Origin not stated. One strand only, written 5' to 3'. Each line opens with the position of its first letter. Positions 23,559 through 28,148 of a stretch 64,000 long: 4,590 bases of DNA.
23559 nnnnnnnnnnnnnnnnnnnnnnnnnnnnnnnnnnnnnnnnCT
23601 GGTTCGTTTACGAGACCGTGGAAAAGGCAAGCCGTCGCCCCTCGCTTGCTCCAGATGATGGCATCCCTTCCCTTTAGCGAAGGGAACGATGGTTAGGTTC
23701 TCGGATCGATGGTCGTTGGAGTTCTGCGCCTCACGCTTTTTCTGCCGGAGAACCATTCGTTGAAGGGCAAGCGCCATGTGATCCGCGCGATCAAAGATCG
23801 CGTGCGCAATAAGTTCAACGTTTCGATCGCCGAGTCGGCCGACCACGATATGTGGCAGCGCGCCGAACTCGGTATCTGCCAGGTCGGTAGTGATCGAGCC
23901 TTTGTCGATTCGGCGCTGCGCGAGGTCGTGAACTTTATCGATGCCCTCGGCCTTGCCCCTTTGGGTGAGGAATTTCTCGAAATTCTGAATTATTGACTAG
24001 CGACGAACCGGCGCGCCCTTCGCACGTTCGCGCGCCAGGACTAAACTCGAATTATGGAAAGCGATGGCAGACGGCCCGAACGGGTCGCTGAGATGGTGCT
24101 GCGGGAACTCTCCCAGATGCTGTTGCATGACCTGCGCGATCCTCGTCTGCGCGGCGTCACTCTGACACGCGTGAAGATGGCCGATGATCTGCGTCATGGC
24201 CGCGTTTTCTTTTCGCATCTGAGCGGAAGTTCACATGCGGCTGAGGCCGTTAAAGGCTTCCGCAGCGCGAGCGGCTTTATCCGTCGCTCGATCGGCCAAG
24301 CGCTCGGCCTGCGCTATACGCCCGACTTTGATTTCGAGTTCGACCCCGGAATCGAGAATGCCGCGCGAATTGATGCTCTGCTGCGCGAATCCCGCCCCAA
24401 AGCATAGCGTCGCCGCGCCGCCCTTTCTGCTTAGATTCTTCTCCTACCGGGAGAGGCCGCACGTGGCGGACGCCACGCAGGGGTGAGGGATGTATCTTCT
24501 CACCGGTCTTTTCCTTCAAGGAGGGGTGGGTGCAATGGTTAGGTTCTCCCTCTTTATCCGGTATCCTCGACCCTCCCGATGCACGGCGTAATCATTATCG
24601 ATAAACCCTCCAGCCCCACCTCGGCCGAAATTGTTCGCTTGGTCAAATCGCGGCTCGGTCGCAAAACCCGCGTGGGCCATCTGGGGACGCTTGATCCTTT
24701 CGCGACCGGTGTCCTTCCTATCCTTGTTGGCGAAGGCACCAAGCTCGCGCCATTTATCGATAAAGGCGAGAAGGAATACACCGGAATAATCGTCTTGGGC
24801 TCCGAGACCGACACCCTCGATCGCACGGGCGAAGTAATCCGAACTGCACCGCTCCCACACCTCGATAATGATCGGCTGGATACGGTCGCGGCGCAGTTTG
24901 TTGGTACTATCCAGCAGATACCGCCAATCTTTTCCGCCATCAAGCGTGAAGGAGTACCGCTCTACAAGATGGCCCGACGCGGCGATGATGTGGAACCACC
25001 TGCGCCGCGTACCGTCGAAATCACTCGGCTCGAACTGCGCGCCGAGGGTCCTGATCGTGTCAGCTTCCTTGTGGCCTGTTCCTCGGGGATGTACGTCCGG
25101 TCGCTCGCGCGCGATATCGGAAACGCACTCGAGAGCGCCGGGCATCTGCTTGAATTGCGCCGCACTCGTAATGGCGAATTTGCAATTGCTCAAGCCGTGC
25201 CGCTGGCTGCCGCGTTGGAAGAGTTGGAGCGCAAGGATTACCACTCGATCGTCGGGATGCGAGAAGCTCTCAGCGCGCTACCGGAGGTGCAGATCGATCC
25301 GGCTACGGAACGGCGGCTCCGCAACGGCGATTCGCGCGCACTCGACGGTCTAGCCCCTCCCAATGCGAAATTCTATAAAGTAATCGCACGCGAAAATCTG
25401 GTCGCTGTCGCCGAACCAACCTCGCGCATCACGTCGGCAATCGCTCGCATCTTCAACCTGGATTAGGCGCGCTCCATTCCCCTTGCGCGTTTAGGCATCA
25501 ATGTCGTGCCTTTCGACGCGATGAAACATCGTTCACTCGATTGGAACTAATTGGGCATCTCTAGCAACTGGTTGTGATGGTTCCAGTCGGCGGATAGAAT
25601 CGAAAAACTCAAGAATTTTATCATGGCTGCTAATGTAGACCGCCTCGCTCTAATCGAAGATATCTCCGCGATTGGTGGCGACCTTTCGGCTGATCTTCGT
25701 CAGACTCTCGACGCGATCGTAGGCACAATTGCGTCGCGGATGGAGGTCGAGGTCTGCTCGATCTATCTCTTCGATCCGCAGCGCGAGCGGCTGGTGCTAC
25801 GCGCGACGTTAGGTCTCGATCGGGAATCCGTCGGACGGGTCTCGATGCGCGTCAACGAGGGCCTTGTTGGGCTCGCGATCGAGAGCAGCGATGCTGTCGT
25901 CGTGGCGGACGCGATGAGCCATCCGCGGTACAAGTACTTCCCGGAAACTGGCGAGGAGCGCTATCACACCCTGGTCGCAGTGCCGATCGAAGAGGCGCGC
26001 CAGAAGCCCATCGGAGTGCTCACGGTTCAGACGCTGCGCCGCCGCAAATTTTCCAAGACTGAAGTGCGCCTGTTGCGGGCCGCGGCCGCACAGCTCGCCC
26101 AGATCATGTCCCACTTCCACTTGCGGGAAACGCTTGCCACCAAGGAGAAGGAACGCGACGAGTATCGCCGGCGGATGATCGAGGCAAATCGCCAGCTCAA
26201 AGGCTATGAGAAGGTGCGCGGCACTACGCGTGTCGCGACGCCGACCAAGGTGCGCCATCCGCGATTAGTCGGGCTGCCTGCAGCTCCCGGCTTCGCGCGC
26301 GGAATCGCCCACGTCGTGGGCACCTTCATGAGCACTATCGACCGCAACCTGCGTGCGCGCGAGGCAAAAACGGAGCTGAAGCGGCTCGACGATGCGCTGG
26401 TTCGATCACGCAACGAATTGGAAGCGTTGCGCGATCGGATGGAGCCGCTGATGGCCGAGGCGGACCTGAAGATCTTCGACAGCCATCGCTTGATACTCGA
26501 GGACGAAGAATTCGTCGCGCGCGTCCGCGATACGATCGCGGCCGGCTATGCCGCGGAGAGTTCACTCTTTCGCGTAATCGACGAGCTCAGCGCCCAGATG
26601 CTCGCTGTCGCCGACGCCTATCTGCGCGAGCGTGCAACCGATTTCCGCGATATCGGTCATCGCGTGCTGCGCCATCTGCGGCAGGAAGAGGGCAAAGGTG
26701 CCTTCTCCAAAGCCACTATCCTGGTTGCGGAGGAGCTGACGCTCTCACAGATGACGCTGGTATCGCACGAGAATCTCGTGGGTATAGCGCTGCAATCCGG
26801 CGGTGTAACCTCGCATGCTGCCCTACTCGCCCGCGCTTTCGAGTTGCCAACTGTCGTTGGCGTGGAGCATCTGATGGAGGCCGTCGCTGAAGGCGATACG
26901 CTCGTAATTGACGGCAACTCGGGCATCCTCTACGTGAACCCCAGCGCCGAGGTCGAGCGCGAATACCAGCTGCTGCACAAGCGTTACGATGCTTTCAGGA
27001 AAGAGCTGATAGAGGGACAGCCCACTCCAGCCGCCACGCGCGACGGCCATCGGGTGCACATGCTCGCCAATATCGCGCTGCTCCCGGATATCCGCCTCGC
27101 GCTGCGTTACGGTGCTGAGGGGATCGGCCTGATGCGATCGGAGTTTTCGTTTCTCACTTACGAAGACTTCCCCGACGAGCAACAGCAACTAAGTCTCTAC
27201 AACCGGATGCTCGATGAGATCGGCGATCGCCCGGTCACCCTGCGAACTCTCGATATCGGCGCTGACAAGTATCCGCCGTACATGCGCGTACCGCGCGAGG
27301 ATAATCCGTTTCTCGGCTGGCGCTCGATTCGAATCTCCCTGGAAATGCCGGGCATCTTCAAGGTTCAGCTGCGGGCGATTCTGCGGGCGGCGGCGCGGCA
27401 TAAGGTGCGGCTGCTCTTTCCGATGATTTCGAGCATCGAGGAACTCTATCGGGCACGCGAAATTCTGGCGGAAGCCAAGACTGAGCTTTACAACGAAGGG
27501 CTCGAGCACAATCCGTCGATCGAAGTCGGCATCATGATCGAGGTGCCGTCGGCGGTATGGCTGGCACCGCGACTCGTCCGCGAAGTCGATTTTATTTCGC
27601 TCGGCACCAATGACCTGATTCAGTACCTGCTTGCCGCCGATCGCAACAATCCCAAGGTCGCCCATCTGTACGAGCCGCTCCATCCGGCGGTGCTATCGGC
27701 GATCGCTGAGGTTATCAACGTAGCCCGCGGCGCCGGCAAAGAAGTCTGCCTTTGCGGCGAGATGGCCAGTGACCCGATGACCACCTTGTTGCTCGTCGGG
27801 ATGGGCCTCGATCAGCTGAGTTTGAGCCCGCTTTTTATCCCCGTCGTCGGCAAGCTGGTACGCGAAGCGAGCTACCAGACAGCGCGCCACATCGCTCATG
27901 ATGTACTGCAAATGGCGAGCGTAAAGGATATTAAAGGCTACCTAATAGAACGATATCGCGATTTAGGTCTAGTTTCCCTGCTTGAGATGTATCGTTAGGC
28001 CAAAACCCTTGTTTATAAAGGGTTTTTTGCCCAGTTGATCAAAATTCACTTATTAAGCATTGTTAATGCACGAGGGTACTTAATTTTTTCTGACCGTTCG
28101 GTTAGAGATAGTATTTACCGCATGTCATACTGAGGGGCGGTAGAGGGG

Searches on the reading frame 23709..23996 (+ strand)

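Call 14: search_protein_families(library=pfam, proteins=[window:23709-23996:+], max_evalue=0.00001)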
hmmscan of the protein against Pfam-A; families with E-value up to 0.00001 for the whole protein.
window:23709-23996:+ (95 aa): 1 family
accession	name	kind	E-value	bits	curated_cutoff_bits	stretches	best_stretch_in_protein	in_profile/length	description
PF04456.17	DUF503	-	8.8e-30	102.8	22.4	1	3-79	1-77/88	Protein of unknown function (DUF503)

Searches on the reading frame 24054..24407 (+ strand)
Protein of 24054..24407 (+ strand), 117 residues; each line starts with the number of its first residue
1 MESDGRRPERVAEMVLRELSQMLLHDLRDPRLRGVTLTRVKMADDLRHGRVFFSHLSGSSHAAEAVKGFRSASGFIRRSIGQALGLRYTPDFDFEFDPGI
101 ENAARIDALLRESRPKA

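Call 14: search_protein_families(library=pfam, proteins=[window:24054-24407:+], max_evalue=0.00001)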
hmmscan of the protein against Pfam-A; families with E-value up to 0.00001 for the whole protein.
window:24054-24407:+ (117 aa): 1 family
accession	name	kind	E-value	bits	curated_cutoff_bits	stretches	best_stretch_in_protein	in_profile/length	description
PF02033.23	RBFA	-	3.1e-28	98.6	34.7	1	7-110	1-105/105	Ribosome-binding factor A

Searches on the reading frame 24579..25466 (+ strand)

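Call 14: search_protein_families(library=pfam, proteins=[window:24579-25466:+], max_evalue=0.00001)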
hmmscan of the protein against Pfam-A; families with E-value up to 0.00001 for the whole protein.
window:24579-25466:+ (295 aa): 2 families
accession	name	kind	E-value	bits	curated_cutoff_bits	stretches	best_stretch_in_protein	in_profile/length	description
PF01509.24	TruB_N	-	1.4e-47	162.3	27.3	1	28-173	5-149/149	TruB family pseudouridylate synthase (N terminal domain)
PF16198.10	TruB_C_2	-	1.1e-07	32.3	29.3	1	174-214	1-41/66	tRNA pseudouridylate synthase B C-terminal domain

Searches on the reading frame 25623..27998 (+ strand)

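Call 14: search_protein_families(library=pfam, proteins=[window:25623-27998:+], max_evalue=0.00001)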
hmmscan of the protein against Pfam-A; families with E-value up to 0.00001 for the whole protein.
window:25623-27998:+ (791 aa): 6 families
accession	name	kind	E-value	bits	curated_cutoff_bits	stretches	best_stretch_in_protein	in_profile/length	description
PF02896.24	PEP-utilizers_C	-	2.1e-106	355.8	22.8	1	467-749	9-291/293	PEP-utilising enzyme, PEP-binding domain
PF05524.18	PEP-utilisers_N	-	6.8e-23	81.6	24.4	1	217-337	2-121/121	PEP-utilising enzyme, N-terminal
PF00391.29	PEP-utilizers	-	4.2e-18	65.1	23.1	1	362-434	2-72/72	PEP-utilising enzyme, mobile domain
PF13185.12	GAF_2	-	1.5e-17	64.5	28.6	1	23-162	2-135/136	GAF domain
PF01590.32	GAF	-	5e-16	59.9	22.4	1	24-160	1-131/133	GAF domain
PF13492.12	GAF_3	-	4e-12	47.1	27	1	25-160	2-125/129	GAF domain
